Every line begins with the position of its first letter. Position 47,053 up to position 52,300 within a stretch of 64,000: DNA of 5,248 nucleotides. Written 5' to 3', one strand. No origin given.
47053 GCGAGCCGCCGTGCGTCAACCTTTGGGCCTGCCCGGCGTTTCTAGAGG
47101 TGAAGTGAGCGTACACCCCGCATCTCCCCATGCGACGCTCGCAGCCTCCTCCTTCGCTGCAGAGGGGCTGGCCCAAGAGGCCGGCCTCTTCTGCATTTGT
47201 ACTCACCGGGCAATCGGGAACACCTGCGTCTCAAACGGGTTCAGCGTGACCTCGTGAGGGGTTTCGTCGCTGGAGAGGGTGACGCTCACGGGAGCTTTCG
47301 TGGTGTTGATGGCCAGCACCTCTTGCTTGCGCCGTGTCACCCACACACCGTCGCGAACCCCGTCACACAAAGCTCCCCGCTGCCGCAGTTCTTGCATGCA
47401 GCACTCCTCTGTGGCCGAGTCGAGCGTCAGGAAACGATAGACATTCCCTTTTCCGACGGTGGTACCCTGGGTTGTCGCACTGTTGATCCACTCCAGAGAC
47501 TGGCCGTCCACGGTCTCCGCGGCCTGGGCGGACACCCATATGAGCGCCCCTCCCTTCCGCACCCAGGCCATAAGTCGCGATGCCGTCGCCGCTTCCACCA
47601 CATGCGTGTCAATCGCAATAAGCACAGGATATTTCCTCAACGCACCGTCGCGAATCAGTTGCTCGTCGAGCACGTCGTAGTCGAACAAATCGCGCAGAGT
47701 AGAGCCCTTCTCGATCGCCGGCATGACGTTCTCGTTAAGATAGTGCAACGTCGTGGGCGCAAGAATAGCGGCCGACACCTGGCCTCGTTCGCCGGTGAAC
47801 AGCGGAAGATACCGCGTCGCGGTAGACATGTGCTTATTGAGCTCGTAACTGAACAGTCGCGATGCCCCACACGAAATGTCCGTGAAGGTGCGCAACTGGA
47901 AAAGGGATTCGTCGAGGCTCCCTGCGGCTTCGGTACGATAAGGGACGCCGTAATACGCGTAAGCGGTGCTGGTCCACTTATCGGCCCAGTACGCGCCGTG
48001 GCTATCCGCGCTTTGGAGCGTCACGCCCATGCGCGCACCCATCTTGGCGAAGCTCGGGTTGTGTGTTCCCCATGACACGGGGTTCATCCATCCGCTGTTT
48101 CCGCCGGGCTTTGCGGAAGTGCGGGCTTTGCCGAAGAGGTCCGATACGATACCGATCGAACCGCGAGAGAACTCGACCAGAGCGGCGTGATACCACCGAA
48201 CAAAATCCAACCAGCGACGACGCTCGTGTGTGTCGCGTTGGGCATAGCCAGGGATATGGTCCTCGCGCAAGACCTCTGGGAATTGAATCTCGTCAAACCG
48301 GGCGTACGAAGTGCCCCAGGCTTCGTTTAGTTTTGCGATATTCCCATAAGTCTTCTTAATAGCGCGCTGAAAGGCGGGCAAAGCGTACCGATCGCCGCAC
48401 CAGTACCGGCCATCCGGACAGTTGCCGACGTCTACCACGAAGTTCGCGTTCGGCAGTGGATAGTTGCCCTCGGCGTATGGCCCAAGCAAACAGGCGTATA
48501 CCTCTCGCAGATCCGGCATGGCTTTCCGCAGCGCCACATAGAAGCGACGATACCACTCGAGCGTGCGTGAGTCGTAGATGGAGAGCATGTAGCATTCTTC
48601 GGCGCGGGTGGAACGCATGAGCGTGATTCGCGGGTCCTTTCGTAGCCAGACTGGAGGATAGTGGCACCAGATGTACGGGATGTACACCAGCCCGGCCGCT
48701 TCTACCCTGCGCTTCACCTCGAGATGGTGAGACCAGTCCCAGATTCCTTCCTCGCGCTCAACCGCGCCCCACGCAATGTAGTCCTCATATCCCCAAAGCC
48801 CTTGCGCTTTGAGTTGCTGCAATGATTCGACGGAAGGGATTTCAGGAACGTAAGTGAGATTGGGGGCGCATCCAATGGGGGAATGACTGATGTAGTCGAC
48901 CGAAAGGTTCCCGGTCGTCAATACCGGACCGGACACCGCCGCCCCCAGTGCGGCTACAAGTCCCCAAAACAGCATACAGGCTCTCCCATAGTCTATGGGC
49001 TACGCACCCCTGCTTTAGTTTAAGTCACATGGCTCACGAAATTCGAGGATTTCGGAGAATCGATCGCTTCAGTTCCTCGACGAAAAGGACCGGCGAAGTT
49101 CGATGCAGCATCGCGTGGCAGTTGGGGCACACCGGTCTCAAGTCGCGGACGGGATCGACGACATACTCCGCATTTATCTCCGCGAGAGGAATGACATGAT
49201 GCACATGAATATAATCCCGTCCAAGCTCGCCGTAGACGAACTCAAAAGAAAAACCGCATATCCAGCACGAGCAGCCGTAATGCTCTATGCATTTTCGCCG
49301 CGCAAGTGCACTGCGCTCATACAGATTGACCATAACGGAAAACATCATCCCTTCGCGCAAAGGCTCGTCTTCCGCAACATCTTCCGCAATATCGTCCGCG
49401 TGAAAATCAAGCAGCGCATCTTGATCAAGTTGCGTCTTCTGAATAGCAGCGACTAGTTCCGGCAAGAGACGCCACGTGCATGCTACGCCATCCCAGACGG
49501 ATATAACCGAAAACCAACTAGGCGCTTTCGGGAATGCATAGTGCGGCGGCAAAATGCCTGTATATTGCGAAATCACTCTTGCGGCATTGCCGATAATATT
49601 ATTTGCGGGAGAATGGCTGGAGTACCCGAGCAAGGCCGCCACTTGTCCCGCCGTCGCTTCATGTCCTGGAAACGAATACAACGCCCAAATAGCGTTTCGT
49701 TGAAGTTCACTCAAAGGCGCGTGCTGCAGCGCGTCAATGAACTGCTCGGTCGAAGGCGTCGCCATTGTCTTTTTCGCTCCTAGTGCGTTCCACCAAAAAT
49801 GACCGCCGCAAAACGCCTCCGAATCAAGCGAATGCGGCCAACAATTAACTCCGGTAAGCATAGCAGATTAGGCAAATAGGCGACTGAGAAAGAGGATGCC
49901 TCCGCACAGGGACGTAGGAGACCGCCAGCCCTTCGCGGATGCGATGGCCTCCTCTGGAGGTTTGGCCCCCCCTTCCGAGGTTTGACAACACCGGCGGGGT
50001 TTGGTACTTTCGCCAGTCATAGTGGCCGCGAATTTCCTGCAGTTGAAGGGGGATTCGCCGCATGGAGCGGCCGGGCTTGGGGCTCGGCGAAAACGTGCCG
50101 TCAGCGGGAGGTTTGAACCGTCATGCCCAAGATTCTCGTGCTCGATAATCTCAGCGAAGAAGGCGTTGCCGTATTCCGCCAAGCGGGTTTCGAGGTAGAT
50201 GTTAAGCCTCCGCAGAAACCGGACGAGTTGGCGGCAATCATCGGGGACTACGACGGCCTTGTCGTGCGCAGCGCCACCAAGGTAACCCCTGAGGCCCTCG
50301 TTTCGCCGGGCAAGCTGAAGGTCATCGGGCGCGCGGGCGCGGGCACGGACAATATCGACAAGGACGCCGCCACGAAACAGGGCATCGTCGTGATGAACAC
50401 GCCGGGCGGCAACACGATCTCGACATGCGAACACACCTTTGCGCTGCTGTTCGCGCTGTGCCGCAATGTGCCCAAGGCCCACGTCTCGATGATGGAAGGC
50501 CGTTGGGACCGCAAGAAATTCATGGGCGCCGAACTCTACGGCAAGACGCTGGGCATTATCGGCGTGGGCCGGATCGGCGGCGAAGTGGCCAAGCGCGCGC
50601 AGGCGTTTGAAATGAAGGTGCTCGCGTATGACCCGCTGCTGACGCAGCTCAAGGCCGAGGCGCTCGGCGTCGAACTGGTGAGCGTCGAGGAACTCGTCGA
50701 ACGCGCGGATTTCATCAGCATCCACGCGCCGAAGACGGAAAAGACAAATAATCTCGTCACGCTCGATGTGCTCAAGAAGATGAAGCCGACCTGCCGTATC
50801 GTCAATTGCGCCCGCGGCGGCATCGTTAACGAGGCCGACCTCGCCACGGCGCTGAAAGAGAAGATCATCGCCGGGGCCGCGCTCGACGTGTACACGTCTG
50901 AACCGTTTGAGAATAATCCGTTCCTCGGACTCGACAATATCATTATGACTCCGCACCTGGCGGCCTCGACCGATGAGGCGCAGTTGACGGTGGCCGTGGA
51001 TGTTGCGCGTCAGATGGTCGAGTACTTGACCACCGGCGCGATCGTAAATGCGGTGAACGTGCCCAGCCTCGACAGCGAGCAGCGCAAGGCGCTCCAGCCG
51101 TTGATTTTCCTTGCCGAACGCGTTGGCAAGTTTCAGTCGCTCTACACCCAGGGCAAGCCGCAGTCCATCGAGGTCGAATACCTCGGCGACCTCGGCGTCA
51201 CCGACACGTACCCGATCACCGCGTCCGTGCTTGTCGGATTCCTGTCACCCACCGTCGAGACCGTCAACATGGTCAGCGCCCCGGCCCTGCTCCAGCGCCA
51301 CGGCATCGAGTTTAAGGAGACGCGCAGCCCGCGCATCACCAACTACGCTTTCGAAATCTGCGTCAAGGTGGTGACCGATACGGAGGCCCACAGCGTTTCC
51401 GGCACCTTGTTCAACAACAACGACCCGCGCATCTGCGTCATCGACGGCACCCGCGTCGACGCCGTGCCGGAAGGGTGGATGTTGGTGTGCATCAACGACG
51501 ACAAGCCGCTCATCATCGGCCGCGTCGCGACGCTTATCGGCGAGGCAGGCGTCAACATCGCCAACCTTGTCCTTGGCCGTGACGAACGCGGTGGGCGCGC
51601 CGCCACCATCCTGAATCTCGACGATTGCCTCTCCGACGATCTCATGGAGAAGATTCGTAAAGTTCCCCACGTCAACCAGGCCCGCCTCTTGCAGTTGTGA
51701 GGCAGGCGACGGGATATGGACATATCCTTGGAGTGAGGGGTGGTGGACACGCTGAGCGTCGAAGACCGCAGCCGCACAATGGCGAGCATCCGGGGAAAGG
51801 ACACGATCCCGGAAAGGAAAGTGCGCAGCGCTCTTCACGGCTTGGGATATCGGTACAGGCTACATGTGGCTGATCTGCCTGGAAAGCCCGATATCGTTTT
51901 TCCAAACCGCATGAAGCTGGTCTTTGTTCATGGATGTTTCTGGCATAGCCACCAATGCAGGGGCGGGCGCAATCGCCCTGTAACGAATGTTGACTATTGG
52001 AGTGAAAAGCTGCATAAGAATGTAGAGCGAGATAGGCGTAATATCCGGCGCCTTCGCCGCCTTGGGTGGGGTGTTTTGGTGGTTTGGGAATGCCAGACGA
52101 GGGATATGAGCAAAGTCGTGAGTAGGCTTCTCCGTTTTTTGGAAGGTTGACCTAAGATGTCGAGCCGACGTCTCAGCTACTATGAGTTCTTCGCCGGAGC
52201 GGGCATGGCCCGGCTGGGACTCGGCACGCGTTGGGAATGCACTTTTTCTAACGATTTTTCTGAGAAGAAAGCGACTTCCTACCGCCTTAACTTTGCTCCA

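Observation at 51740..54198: Low-GC vsr-dcm-nuclease island inserted between serA and icd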

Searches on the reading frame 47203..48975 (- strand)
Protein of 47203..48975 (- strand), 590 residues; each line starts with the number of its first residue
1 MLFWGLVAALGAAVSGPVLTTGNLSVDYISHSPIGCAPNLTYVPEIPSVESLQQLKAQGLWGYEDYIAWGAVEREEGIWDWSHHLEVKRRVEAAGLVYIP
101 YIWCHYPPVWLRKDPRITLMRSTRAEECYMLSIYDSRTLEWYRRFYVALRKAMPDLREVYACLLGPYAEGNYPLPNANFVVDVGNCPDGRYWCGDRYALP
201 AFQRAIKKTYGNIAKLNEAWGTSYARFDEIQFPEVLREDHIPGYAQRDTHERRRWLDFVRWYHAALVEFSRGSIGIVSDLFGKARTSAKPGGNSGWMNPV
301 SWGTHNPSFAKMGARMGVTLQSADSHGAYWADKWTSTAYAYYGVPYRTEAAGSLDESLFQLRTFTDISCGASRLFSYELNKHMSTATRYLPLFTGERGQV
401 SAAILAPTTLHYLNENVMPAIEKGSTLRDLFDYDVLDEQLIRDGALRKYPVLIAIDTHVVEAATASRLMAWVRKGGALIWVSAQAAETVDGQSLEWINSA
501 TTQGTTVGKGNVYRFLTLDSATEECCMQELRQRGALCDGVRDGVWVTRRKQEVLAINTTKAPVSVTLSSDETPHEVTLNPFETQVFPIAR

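Call 3: search_protein_families(library=pfam, proteins=[window:47203-48975:-], max_evalue=0.1)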
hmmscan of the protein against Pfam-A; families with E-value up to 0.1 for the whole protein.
window:47203-48975:- (590 aa): 4 families
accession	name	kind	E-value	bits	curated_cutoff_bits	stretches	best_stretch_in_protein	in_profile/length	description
PF01373.23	Glyco_hydro_14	-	1e-11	44.9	27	1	50-273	20-256/402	Glycosyl hydrolase family 14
PF02449.21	Glyco_hydro_42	-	9.2e-07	29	21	1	68-275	33-222/376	Beta-galactosidase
PF22369.2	GLMA_2nd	-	0.0053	16.9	27.7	1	431-479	31-79/138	GLMA-like, second domain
PF08532.16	Glyco_hydro_42M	-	0.018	15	25.8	1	445-480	54-89/207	Beta-galactosidase trimerisation domain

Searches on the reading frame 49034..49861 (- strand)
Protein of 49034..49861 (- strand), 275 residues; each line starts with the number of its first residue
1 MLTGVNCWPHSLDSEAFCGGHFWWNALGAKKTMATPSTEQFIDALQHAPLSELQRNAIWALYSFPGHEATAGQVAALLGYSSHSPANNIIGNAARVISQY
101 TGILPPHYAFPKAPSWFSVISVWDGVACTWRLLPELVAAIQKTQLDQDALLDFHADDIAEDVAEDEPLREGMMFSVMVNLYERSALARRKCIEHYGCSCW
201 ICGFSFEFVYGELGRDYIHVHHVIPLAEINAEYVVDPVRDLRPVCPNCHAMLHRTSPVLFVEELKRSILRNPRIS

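Call 3: search_protein_families(library=pfam, proteins=[window:49034-49861:-], max_evalue=0.1)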
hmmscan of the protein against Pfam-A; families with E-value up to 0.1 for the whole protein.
window:49034-49861:- (275 aa): 1 family
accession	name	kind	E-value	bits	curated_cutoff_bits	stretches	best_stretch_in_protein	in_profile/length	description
PF01844.29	HNH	-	1.1e-06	29.1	21.4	1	199-254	1-46/47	HNH endonuclease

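Call 4: search_protein_families(library=ncbifam, proteins=[window:49034-49861:-], max_evalue=0.1)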
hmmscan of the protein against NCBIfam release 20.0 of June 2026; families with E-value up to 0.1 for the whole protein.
window:49034-49861:- (275 aa): 0 families

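Call 5: search_protein_families(library=padloc, proteins=[window:49034-49861:-], max_evalue=0.1)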
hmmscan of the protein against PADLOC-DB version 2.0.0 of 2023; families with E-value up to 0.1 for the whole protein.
window:49034-49861:- (275 aa): 2 families
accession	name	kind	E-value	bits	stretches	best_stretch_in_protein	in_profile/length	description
PDLC03656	mREase_IV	-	4.1e-07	28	1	146-255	153-258/277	Type IV methyl-directed restriction enzyme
PDLC03514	REase_II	-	0.00029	18.2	1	207-255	298-343/386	Type II restriction enzyme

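Call 51: search_solved_structures(query=window:49034-49861:-, max_evalue=1)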
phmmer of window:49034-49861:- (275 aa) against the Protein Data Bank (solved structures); distinct sequences matched with E-value up to 1: 1.
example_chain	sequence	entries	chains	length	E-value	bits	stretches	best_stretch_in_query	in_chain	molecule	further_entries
6ghc_A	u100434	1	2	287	1.3e-06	31.1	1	145-256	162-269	5-methylcytosine-specific restriction enzyme A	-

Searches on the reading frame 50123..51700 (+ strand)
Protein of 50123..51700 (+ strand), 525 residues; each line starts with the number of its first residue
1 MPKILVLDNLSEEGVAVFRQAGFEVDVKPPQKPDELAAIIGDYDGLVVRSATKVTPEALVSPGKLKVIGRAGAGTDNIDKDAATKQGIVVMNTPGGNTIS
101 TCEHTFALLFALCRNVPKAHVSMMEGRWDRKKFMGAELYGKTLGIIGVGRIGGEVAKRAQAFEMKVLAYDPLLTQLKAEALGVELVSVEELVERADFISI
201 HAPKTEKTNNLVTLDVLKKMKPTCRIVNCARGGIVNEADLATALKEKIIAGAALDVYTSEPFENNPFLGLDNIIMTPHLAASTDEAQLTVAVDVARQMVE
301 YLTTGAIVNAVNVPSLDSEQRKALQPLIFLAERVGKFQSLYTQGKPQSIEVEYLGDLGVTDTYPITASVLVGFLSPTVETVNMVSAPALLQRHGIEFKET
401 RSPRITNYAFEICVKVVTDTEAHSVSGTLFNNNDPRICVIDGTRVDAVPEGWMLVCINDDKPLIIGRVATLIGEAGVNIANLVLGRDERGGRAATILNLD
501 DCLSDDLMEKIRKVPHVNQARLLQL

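Call 3: search_protein_families(library=pfam, proteins=[window:50123-51700:+], max_evalue=0.1)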
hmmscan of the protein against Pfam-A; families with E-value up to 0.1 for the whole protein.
window:50123-51700:+ (525 aa): 11 families
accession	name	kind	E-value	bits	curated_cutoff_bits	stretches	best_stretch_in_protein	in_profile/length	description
PF02826.25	2-Hacid_dh_C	-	4.3e-62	209.1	25.1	1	106-280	1-178/178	D-isomer specific 2-hydroxyacid dehydrogenase, NAD binding domain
PF00389.36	2-Hacid_dh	-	2.6e-35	121.4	24.6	1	4-312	1-134/134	D-isomer specific 2-hydroxyacid dehydrogenase, catalytic domain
PF19304.4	PGDH_inter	-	4.5e-26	91.7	27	1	324-440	2-118/119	D-3-phosphoglycerate dehydrogenase intervening domain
PF01842.31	ACT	-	2.2e-05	24.5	27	1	454-514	3-64/66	ACT domain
PF03446.21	NAD_binding_2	-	0.00012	22.6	21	1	143-249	2-112/161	NAD binding domain of 6-phosphogluconate dehydrogenase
PF07991.19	KARI_N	-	0.0014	18.7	20.6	1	138-223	2-88/165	Acetohydroxy acid isomeroreductase, NADPH-binding domain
PF01262.27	AlaDh_PNT_C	-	0.0086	16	23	1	145-247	33-147/214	Alanine dehydrogenase/PNT, C-terminal domain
PF03807.23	F420_oxidored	-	0.0092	17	21.6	1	143-203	2-70/94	NADP oxidoreductase coenzyme F420-dependent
PF03720.21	UDPG_MGDP_dh_C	-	0.036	14.9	30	0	155-209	22-79/103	UDP-glucose/GDP-mannose dehydrogenase family, UDP binding domain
PF22629.2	ACT_AHAS_ss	-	0.065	13.8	27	0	458-517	5-65/67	AHAS small subunit-like ACT domain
PF13291.12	ACT_4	-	0.092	13.9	27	0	460-520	15-78/80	ACT domain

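Call 21: find_related_loci(query=window:50123-51700:+, collection=genome_contigs, flank=8000)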
Query window:50123-51700:+ (525 aa) in genome_contigs; peptide patterns used: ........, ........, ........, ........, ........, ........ (x = any residue, [..] = any of these).
600 stretches matched a pattern (row limit reached: there are more); 565 encode a relative of the query (tblastn E <= 1e-3); the best 80 are kept; 80 distinct loci.
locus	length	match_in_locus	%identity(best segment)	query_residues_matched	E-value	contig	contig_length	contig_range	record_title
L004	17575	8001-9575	75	1-525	0e+0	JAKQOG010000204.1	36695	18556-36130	MAG: Candidatus Hydrogenedentota bacterium isolate USDV_metabat.86 k141_695840, whole genome shotgun sequence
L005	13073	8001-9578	76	1-525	0e+0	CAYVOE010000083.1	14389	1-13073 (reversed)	MAG TPA_asm: uncultured Nitrospiraceae bacterium isolate SRP268622_co1_273 genome assembly, contig: NODE_9562_length_143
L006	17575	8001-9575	78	1-525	0e+0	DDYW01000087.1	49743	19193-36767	MAG TPA_asm: Candidatus Hydrogenedentes bacterium UBA2224 UBA2224_contig_8315, whole genome shotgun sequence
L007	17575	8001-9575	77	1-525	0e+0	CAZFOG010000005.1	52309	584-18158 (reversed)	MAG TPA_asm: uncultured Nitrospiraceae bacterium isolate SRP192927_co6_479 genome assembly, contig: NODE_865_length_5230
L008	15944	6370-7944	72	1-525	0e+0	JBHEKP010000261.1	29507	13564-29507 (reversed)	MAG: Candidatus Hydrogenedentales bacterium isolate bin.207 k141_1567208, whole genome shotgun sequence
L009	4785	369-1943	75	1-525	0e+0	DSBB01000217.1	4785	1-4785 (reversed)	MAG TPA_asm: Candidatus Hydrogenedentota bacterium isolate SpSt-1162 Ga0129302_1011889, whole genome shotgun sequence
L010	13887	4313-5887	72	1-525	0e+0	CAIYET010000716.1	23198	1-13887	MAG: Candidatus Hydrogenedentes bacterium isolate MJ-time_bin-1056 genome assembly, contig: bin-1056:0716/1133, whole ge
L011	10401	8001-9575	73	1-525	0e+0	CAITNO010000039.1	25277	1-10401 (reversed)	MAG: Candidatus Hydrogenedentes bacterium isolate AlinenLipids_bin-3554 genome assembly, contig: bin-3554:039/159, whole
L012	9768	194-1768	72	1-525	0e+0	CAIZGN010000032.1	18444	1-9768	MAG: Candidatus Hydrogenedentes bacterium isolate Kiruna3_bin-1600 genome assembly, contig: bin-1600:032/740, whole geno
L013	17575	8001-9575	74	1-525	0e+0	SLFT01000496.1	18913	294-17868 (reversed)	MAG: Candidatus Hydrogenedentota bacterium isolate CSSed162cmB_64 CSSed16-2cmB-6838, whole genome shotgun sequence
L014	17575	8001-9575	71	1-525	0e+0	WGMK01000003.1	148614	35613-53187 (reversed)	MAG: Candidatus Hydrogenedens sp. isolate RI_113 c_000000077544, whole genome shotgun sequence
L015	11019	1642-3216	73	1-525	0e+0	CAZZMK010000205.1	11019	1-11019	MAG TPA_asm: uncultured Nitrospirales bacterium isolate binchicken_co25_113 genome assembly, contig: k141_79012, whole g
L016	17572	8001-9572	71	1-525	0e+0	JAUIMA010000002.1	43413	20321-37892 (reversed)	MAG: Candidatus Hydrogenedentota bacterium isolate Co_bin.7 NODE_5769_length_43413_cov_0.948783, whole genome shotgun se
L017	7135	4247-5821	70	1-525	0e+0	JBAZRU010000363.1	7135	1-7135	MAG: Candidatus Hydrogenedentales bacterium isolate SO_2017_GW1_155 NODE_39561_length_7135_cov_0.799658_OW334_2017, whol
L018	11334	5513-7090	72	1-525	0e+0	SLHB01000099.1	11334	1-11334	MAG: Candidatus Hydrogenedentota bacterium isolate CSSed165cm_129 CSSed16-5cm-20738, whole genome shotgun sequence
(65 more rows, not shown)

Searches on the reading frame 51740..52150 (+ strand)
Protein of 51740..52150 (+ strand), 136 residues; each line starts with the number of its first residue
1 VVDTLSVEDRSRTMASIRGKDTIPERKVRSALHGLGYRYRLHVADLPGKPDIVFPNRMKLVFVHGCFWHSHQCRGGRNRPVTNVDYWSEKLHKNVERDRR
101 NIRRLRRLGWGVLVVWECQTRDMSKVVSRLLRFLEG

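Call 3: search_protein_families(library=pfam, proteins=[window:51740-52150:+], max_evalue=0.1)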
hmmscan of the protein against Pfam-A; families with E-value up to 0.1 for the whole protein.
window:51740-52150:+ (136 aa): 2 families
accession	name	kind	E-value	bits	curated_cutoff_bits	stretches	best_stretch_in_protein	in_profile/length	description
PF03852.21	Vsr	-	6.1e-28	96.9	27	1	3-74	2-73/74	DNA mismatch endonuclease Vsr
PF18741.7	MTES_1575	-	0.024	15.2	38.2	1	91-132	52-94/96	REase_MTES_1575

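Call 4: search_protein_families(library=ncbifam, proteins=[window:51740-52150:+], max_evalue=0.1)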
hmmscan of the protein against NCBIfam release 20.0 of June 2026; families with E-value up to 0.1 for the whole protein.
window:51740-52150:+ (136 aa): 1 family
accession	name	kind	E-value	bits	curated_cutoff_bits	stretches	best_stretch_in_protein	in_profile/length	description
TIGR00632.1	vsr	subfamily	1.8e-45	154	97.85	1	1-119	1-119/119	DNA mismatch endonuclease Vsr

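Call 5: search_protein_families(library=padloc, proteins=[window:51740-52150:+], max_evalue=0.1)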
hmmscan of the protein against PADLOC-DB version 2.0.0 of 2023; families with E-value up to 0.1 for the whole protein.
window:51740-52150:+ (136 aa): 2 families
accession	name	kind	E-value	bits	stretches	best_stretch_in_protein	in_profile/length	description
PDLC03397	Vsr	-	4.5e-35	119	1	2-128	2-127/156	Type II nicking endonuclease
PDLC03678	HEase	-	4.8e-06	24.4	1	83-133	208-257/266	homing endonuclease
